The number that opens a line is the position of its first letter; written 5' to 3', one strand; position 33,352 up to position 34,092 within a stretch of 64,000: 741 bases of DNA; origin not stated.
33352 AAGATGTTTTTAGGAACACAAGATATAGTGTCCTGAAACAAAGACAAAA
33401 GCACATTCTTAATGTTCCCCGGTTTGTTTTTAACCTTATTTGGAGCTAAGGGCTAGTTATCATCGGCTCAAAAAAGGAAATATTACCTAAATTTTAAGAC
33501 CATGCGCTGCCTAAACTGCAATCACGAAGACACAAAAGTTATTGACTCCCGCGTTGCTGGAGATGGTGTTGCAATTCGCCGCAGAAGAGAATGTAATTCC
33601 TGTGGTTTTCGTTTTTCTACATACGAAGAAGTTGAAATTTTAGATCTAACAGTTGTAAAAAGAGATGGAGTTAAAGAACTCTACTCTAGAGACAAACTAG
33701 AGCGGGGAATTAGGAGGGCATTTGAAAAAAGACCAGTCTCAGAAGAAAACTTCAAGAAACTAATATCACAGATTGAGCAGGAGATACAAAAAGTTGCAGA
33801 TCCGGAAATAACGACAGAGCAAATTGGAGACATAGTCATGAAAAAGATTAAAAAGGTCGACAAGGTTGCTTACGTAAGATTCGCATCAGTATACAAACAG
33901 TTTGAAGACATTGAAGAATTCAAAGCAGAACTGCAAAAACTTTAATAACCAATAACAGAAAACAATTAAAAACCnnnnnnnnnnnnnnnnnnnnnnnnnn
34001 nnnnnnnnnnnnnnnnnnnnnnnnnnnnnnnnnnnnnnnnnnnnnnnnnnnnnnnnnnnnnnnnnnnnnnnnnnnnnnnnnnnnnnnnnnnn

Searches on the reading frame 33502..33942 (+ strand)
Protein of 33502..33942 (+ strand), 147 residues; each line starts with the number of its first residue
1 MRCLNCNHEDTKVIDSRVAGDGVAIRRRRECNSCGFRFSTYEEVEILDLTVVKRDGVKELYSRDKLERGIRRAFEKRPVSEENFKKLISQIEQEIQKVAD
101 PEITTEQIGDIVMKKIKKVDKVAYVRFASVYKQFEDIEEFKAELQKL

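Call 3: search_protein_families(library=pfam, proteins=[window:33502-33942:+], max_evalue=0.01)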
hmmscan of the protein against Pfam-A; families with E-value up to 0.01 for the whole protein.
window:33502-33942:+ (147 aa): 2 families
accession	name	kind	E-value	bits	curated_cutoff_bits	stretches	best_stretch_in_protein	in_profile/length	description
PF03477.21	ATP-cone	-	3.8e-23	82.3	25.8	1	50-136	2-87/88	ATP cone domain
PF22811.2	Zn_ribbon_NrdR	-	3.9e-20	72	27.2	1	1-42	1-42/42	Transcriptional repressor NrdR-like, N-terminal domain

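Call 59: search_protein_families(library=ncbifam, proteins=[window:33502-33942:+], max_evalue=0.01)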
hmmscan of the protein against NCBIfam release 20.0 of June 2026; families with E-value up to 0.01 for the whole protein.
window:33502-33942:+ (147 aa): 6 families
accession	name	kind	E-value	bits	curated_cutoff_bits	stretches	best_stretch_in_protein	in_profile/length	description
TIGR00244.1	TIGR00244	equivalog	9.1e-56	188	124.65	1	1-147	1-147/147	transcriptional regulator NrdR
NF009028.0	PRK12364.1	equivalog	4.4e-06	25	1377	1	50-131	2-87/842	ribonucleoside-diphosphate reductase subunit alpha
NF006732.0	PRK09263.1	equivalog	7.1e-06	24.7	657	1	49-140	3-93/712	anaerobic ribonucleoside-triphosphate reductase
NF005497.0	PRK07111.1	equivalog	1.5e-05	23.6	764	1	49-133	3-89/746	anaerobic ribonucleoside triphosphate reductase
NF006126.0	PRK08270.1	equivalog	4.5e-05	21.9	548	1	50-134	4-87/684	ribonucleoside triphosphate reductase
NF005010.0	PRK06406.1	subfamily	6e-05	21.5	1125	1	50-132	6-89/771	vitamin B12-dependent ribonucleotide reductase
